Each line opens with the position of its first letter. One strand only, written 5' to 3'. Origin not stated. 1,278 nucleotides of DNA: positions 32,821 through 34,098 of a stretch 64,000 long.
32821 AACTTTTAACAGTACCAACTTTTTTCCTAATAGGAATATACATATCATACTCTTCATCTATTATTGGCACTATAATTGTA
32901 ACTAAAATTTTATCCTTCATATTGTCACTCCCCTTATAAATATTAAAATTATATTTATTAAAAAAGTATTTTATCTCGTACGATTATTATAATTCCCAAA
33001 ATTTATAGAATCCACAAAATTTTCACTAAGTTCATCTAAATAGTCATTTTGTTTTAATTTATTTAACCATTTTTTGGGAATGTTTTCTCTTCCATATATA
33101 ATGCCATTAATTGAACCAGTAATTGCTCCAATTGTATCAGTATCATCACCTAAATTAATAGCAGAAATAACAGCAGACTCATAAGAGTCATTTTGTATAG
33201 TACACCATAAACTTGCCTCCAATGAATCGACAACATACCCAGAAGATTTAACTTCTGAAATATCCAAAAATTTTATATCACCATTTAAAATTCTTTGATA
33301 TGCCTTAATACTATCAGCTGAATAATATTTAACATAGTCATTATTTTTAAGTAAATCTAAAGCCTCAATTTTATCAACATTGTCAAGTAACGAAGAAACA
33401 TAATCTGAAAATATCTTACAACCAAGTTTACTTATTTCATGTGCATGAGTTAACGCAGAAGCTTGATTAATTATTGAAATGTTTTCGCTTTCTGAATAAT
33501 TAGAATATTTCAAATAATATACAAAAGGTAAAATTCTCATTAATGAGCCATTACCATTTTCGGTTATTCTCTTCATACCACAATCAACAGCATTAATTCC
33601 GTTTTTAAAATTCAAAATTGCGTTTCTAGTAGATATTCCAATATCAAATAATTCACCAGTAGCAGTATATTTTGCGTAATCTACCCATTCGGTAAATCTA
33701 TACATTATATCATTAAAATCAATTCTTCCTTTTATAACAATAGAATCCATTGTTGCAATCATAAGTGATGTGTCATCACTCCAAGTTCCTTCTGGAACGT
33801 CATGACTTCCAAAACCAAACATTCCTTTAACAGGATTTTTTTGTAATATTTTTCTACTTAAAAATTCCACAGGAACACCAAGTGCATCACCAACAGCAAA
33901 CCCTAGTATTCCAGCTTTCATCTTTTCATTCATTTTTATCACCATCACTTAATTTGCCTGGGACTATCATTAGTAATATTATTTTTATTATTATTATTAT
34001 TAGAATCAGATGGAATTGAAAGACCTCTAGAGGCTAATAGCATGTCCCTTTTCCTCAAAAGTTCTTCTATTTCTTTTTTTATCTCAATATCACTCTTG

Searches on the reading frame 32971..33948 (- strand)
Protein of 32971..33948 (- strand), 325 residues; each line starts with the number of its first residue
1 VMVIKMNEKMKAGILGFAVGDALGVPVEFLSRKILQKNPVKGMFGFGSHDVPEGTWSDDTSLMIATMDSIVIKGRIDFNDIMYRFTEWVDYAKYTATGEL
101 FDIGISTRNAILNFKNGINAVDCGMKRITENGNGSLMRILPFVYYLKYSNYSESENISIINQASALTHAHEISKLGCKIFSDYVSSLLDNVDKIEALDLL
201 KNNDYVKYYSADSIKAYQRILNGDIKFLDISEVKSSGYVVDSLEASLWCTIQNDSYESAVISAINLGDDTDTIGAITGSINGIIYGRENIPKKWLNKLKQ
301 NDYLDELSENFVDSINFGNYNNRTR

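Call 3: search_protein_families(library=pfam, proteins=[window:32971-33948:-], max_evalue=0.01)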
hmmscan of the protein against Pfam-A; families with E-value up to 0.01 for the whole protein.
window:32971-33948:- (325 aa): 1 family
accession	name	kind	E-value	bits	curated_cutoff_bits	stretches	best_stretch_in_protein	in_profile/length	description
PF03747.19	ADP_ribosyl_GH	-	2.7e-66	224.6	26.2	1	13-292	2-286/287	ADP-ribosylglycohydrolase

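Call 8: search_solved_structures(query=window:32971-33948:-, max_evalue=0.001, show_alignments=2)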
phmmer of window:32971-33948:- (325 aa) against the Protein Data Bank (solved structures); distinct sequences matched with E-value up to 0.001: 20.
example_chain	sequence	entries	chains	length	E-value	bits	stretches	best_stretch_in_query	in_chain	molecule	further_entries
8za7_A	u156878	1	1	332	5e-74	252.5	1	3-315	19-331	Lmo0067 protein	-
6dre_A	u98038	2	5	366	6e-42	147.2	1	8-310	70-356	ADP-ribosyl-(Dinitrogen reductase) hydrolase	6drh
2cwc_A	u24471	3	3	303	2.4e-31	112.3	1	10-307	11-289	ADP-ribosylglycohydrolase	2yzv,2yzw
2woc_A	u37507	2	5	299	2e-23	86.3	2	233-300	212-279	ADP-RIBOSYL-[DINITROGEN REDUCTASE] GLYCOHYDROLASE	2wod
2woe_A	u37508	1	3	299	7e-23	84.5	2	233-300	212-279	ADP-RIBOSYL-[DINITROGEN REDUCTASE] GLYCOHYDROLASE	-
3g9d_A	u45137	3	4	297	5.2e-20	75.1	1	12-304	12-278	Dinitrogenase reductase activating glucohydrolase | Dinitrogenase reductase activacting glicohydrolase | ADP-ribosyl-(Dinitrogen reductase) hydrolase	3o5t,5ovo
1t5j_A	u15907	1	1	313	5.3e-20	75.1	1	1-311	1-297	Hypothetical protein MJ1187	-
2qty_A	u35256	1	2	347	4.6e-08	35.8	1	255-308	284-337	Poly(ADP-ribose) glycohydrolase ARH3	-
7akr_AAA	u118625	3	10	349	1.1e-07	34.6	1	255-307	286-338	ADP-ribose glycohydrolase ARH3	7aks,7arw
2g4k_A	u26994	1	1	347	1.2e-07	34.5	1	255-307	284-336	ADP-ribosylhydrolase 3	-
2foz_A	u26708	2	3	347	1.2e-07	34.5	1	255-307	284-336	ADP-ribosylhydrolase like 2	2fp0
5zqy_A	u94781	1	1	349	1.2e-07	34.4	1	255-307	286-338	Poly(ADP-ribose) glycohydrolase ARH3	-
9rfd_A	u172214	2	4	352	1.3e-07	34.4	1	255-307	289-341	ADP-ribosylhydrolase ARH3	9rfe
6d36_C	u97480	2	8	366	1.5e-07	34.2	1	255-307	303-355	Poly(ADP-ribose) glycohydrolase ARH3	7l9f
6d3a_C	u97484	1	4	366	5.3e-07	32.4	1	255-307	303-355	Poly(ADP-ribose) glycohydrolase ARH3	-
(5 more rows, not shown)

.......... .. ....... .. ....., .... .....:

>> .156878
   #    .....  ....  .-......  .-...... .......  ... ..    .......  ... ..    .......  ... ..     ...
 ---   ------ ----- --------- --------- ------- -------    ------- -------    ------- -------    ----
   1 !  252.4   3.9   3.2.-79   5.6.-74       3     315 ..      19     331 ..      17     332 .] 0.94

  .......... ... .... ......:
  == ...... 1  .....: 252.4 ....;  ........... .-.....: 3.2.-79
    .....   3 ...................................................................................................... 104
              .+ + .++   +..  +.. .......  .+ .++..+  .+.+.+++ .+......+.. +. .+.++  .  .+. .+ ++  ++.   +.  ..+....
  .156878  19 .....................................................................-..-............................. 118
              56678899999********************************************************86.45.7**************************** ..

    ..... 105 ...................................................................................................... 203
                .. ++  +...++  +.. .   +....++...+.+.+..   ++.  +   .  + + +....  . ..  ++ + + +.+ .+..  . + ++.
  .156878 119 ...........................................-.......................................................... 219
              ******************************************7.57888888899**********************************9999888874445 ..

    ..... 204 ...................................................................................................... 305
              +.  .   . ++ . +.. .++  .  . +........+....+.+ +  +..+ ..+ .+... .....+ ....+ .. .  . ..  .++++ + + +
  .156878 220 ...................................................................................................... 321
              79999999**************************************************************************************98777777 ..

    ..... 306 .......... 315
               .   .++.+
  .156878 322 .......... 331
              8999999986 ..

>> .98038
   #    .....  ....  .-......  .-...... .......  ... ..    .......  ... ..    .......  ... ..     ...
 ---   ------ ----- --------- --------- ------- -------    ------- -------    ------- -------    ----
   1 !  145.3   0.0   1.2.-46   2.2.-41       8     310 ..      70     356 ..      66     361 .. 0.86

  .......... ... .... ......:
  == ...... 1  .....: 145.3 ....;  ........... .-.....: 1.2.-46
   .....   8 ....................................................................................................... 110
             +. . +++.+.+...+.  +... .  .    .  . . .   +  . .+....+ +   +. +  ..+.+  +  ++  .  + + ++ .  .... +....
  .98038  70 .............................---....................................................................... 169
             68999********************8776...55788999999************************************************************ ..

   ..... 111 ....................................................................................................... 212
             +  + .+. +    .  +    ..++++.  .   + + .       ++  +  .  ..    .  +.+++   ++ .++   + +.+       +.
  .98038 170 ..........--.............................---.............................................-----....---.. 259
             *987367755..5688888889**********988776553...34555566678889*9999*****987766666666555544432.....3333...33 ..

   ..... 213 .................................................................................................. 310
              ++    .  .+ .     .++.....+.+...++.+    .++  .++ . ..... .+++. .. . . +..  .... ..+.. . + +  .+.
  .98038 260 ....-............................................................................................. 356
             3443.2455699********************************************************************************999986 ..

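Call 9: search_protein_families(library=ncbifam, proteins=[window:32971-33948:-], max_evalue=0.01)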
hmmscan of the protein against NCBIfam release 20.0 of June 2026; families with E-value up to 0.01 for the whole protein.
window:32971-33948:- (325 aa): 2 families
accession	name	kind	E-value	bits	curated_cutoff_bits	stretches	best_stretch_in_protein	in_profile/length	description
NF041672.1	ADPriboarghdlase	equivalog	1.3e-50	172.1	490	1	7-312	67-356/361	ADP-ribosylarginine hydrolase Tri1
TIGR02662.1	dinitro_DRAG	equivalog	1.9e-37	129.1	337.05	1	8-301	3-270/287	ADP-ribosyl-[dinitrogen reductase] hydrolase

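Call 71: find_related_loci(query=A7, collection=metagenome_contigs, flank=4000)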
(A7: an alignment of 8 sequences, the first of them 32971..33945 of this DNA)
Query A7 (324 aa) in metagenome_contigs; peptide patterns used: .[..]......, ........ (x = any residue, [..] = any of these).
600 stretches matched a pattern (row limit reached: there are more); 581 encode a relative of the query (tblastn E <= 1e-3); the best 80 are kept; 80 distinct loci.
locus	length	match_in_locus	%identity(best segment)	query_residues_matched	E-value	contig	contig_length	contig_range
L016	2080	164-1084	48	8-315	2e-105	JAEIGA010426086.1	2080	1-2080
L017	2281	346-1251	52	8-310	6e-105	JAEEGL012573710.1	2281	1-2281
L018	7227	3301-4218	48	6-310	7e-99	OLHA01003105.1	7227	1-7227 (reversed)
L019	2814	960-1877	50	5-310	9e-97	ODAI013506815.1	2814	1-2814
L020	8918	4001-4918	48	5-310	9e-94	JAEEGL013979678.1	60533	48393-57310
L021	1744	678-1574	48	9-306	1e-98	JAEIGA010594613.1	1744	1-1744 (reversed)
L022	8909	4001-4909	46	11-315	4e-91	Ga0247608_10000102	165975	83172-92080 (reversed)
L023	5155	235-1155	46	8-314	2e-88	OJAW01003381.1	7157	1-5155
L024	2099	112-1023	49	12-315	2e-92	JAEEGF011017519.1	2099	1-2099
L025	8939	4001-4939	44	1-310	2e-88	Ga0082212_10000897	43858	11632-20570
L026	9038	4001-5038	43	3-315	5e-88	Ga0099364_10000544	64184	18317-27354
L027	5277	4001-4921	47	10-306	3e-87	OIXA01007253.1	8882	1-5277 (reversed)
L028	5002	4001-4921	47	10-306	5e-87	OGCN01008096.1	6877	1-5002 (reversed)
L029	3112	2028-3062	41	4-315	6e-88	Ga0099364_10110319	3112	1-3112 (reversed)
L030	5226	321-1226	46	7-310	4e-86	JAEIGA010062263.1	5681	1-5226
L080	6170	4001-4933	39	4-314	6e-78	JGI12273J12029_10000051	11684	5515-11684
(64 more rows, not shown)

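Call 85: search_protein_families(library=pfam, proteins=[L080:2502-3791:+], max_evalue=0.001)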
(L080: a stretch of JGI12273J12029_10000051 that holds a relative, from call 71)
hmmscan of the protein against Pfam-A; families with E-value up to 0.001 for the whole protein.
L080:2502-3791:+ (429 aa): 1 family
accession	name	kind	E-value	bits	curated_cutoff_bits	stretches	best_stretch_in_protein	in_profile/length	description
PF03496.20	ADPrib_exo_Tox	-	3e-37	128.3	23.4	1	254-412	1-178/196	ADP-ribosyltransferase exoenzyme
